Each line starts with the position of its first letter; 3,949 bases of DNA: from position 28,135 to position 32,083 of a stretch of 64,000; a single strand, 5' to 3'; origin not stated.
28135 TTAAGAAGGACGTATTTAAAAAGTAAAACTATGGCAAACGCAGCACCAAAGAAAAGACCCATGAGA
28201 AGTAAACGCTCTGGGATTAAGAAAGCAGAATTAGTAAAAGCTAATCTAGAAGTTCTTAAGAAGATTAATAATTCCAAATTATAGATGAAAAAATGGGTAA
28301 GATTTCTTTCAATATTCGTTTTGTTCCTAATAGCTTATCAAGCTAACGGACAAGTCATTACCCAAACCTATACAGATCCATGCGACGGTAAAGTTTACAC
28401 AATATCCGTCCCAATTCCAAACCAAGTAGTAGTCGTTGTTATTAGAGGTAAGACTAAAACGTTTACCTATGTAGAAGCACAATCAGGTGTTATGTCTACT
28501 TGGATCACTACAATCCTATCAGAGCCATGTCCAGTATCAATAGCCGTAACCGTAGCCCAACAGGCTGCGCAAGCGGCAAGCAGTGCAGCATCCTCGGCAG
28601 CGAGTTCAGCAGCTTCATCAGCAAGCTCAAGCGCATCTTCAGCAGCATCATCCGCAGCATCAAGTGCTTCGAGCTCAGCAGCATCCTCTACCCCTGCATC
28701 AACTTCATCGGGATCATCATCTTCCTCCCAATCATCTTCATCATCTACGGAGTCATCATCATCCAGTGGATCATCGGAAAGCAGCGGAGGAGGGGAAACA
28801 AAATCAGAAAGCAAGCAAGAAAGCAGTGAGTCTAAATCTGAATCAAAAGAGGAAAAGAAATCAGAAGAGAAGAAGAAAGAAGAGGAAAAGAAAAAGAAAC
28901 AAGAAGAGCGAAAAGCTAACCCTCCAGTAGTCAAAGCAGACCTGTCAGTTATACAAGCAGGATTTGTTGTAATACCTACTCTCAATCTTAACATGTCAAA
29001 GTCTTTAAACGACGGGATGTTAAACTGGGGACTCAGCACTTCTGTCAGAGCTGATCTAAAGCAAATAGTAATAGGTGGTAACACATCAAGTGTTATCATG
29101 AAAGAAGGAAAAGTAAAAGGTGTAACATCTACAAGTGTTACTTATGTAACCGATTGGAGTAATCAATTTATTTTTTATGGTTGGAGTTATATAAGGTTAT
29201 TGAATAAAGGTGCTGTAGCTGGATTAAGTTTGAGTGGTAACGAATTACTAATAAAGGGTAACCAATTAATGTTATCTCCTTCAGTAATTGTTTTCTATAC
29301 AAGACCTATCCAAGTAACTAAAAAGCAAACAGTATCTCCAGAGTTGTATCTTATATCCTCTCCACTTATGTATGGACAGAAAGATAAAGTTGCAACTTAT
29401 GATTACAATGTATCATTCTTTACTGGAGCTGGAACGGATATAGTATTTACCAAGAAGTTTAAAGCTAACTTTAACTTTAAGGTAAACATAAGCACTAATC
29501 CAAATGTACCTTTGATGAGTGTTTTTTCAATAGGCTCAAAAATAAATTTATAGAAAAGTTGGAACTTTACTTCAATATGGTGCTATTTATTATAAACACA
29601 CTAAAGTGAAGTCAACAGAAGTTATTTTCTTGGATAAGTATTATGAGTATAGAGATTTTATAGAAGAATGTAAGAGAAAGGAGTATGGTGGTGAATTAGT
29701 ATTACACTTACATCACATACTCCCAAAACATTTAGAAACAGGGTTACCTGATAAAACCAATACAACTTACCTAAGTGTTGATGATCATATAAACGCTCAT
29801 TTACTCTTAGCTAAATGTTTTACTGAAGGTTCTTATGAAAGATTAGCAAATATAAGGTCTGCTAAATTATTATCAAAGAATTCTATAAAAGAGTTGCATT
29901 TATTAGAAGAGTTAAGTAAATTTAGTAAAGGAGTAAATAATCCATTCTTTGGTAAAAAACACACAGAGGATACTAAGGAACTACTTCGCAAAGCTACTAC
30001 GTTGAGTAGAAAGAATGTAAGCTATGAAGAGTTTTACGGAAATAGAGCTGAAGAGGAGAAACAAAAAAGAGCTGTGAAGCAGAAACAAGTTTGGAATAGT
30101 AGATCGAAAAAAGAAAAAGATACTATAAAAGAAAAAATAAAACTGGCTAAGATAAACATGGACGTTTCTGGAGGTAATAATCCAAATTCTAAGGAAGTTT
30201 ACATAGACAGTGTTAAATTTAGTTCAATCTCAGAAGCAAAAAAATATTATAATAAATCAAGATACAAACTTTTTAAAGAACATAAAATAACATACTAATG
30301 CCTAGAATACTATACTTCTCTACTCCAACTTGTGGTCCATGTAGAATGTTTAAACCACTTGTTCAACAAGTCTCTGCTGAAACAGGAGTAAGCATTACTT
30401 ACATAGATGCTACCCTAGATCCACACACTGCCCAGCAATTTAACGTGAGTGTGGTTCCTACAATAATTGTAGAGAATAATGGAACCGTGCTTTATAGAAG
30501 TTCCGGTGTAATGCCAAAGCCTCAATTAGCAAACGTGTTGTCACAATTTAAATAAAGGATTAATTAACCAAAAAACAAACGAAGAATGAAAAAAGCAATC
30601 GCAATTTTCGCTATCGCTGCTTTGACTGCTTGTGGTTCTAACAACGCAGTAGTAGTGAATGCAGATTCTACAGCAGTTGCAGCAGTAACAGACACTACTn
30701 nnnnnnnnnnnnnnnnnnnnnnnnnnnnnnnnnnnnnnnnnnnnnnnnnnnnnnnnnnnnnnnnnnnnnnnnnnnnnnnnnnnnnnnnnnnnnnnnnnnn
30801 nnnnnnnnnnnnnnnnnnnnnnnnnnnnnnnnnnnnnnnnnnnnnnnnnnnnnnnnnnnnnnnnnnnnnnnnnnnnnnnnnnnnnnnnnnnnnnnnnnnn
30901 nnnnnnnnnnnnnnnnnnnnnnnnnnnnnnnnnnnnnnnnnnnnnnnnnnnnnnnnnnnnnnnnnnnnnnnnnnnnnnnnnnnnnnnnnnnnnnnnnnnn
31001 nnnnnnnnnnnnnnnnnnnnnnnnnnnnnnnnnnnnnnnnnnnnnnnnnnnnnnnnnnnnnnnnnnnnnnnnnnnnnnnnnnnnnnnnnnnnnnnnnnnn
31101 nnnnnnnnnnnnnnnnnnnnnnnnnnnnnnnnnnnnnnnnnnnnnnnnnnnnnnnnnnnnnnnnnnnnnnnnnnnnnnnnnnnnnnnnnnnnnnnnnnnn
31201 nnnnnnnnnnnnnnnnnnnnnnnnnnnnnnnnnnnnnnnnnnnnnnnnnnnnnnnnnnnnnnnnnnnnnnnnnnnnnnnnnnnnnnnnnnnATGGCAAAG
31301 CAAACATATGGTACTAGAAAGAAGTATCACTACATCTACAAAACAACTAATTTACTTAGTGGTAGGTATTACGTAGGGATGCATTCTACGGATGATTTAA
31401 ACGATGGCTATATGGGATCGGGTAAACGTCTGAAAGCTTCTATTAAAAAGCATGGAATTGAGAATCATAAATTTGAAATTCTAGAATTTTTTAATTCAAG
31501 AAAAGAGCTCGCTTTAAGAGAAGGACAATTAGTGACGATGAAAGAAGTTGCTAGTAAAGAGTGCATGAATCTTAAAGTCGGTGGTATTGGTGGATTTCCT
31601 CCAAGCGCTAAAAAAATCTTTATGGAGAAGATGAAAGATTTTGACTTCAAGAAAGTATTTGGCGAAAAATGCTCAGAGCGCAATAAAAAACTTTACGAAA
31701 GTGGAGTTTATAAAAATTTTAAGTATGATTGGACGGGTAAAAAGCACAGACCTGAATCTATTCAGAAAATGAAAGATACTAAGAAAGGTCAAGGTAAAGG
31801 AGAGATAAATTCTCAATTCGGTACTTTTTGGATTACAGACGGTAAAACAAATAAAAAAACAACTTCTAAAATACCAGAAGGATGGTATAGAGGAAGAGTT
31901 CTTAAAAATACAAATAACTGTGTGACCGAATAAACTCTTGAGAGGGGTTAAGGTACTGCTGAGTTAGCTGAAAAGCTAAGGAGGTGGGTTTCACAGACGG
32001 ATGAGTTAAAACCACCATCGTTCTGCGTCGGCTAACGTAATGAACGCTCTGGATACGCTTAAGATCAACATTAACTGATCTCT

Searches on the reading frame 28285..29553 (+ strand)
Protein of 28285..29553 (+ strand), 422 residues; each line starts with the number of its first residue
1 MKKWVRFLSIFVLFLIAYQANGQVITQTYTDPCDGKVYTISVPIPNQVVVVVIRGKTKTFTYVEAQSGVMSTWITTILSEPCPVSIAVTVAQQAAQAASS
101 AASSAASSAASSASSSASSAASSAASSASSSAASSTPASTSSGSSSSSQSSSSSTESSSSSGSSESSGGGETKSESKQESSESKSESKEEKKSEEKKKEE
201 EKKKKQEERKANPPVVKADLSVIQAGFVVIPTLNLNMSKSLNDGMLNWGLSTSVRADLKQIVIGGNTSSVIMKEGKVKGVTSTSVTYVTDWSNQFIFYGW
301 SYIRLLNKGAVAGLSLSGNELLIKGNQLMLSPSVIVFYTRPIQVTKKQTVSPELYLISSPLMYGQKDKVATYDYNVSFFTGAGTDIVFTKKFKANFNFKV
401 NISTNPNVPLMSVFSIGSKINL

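Call 9: search_protein_families(library=phrogs, proteins=[window:28285-29553:+], max_evalue=0.001)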
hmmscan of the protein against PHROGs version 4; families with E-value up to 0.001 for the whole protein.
window:28285-29553:+ (422 aa): 0 families

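Call 14: find_related_loci(query=window:28285-29553:+, collection=viral_contigs, flank=10000)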
Query window:28285-29553:+ (422 aa) in viral_contigs; peptide patterns used: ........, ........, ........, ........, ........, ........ (x = any residue, [..] = any of these).
411 stretches matched a pattern; 48 encode a relative of the query (tblastn E <= 1e-3); 48 distinct loci.
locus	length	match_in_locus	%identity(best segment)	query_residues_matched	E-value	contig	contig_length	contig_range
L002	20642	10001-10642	73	209-422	5e-109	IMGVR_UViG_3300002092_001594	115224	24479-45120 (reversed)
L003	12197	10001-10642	73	209-422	5e-109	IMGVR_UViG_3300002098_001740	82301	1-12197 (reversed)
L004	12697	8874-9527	71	206-422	1e-105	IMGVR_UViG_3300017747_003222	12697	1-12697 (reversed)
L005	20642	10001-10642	74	209-422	9e-109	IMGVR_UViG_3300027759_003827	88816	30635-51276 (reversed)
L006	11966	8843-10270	30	1-422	1e-22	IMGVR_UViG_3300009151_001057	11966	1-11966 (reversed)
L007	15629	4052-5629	44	1-422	1e-21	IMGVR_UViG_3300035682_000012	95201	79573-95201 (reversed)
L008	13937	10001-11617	45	1-422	2e-21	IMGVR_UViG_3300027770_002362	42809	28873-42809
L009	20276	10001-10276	36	16-102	9e-9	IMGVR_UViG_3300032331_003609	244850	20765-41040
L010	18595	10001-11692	43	1-422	1e-20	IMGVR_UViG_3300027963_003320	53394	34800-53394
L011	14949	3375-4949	42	1-422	8e-20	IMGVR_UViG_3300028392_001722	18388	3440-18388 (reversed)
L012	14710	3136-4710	42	1-422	8e-20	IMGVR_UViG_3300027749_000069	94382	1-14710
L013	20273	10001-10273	40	1-93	3e-19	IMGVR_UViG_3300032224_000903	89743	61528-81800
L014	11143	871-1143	39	1-93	6e-19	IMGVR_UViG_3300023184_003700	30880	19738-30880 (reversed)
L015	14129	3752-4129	38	1-125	7e-19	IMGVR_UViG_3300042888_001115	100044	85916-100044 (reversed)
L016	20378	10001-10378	38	1-125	7e-19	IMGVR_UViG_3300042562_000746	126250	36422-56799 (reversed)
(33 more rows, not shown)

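Call 58: search_protein_families(library=pfam, max_evalue=0.001, proteins=[window:28285-29553:+])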
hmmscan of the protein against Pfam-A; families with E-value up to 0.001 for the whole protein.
window:28285-29553:+ (422 aa): 0 families

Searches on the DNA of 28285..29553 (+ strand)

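Call 17: search_rna_families(sources=[L002, L003, L004, L005], threshold=gathering)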
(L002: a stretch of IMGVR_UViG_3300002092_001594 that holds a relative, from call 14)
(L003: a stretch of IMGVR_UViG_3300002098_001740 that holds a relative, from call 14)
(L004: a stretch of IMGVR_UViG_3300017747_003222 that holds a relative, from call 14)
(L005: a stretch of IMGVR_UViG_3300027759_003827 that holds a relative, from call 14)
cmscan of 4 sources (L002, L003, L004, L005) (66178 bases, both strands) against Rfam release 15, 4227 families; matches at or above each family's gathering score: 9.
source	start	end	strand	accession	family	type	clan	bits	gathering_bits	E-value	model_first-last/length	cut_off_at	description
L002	12065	12471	+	RF00023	tmRNA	Gene;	CL00001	77.3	47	3e-28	1-374/374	no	transfer-messenger RNA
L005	12060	12488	+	RF00023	tmRNA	Gene;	CL00001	70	47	3.4e-25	1-374/374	no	transfer-messenger RNA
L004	12016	12439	+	RF00023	tmRNA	Gene;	CL00001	66.3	47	1.3e-23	1-374/374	no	transfer-messenger RNA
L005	12492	12563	+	RF00005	tRNA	Gene; tRNA;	CL00001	64.5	29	1.1e-11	1-71/71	no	tRNA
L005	12888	12960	+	RF00005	tRNA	Gene; tRNA;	CL00001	63.3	29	2.3e-11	1-71/71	no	tRNA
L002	12805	12876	+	RF00005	tRNA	Gene; tRNA;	CL00001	58.5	29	4.8e-10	1-71/71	no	tRNA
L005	13077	13161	+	RF00005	tRNA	Gene; tRNA;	CL00001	56.5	29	1.7e-09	1-71/71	no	tRNA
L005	13170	13240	+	RF00005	tRNA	Gene; tRNA;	CL00001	56.2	29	2.1e-09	1-71/71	no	tRNA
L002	12984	13068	+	RF00005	tRNA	Gene; tRNA;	CL00001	53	29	1.5e-08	1-71/71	no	tRNA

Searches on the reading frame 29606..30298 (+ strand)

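Call 9: search_protein_families(library=phrogs, proteins=[window:29606-30298:+], max_evalue=0.001)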
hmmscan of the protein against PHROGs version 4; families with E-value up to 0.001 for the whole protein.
window:29606-30298:+ (230 aa): 2 families
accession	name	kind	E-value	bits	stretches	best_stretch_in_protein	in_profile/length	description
phrog_655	-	DNA, RNA and nucleotide metabolism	9.1e-09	36.7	1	14-211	32-235/343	homing endonuclease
phrog_12434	-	DNA, RNA and nucleotide metabolism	2e-07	31.8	1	16-175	21-167/292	HNH endonuclease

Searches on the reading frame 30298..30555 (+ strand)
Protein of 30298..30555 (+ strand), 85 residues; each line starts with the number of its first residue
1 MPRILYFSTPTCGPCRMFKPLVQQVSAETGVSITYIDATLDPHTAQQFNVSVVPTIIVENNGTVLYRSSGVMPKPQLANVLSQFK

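Call 9: search_protein_families(library=phrogs, proteins=[window:30298-30555:+], max_evalue=0.001)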
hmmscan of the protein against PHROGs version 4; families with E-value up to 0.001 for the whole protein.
window:30298-30555:+ (85 aa): 1 family
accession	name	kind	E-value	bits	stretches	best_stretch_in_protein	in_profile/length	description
phrog_22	-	DNA, RNA and nucleotide metabolism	1.4e-08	36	1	1-79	70-142/162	thioredoxin domain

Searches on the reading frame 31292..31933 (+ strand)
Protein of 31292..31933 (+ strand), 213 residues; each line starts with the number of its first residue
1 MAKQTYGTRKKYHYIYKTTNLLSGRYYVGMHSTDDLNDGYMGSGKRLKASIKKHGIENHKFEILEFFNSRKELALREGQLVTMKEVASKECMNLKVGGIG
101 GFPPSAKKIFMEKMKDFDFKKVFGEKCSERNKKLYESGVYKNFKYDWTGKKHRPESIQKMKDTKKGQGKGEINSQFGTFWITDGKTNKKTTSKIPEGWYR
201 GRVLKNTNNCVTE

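Call 9: search_protein_families(library=phrogs, proteins=[window:31292-31933:+], max_evalue=0.001)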
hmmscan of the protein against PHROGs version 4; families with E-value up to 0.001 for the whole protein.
window:31292-31933:+ (213 aa): 5 families
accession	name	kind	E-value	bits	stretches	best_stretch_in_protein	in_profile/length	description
phrog_314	-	DNA, RNA and nucleotide metabolism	5.1e-36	125.7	1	9-184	175-319/574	homing endonuclease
phrog_447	-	other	1.9e-09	38.5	1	9-90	23-119/148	NAD synthetase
phrog_37840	-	unknown function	5.4e-09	36.9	1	5-81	6-85/350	-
phrog_19446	-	DNA, RNA and nucleotide metabolism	2.8e-08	34.6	1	14-141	3-94/254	homing endonuclease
phrog_7168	-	DNA, RNA and nucleotide metabolism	7.3e-07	29.9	1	13-173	2-170/284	homing endonuclease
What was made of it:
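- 31292..31933 (+): GIY-YIG homing endonuclease inserted between the tmRNA and tRNA-Met. phrog_314, E 5e-36 (call 9).
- Checked: GIY-YIG homing endonuclease at 31292-31933 (call 9).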
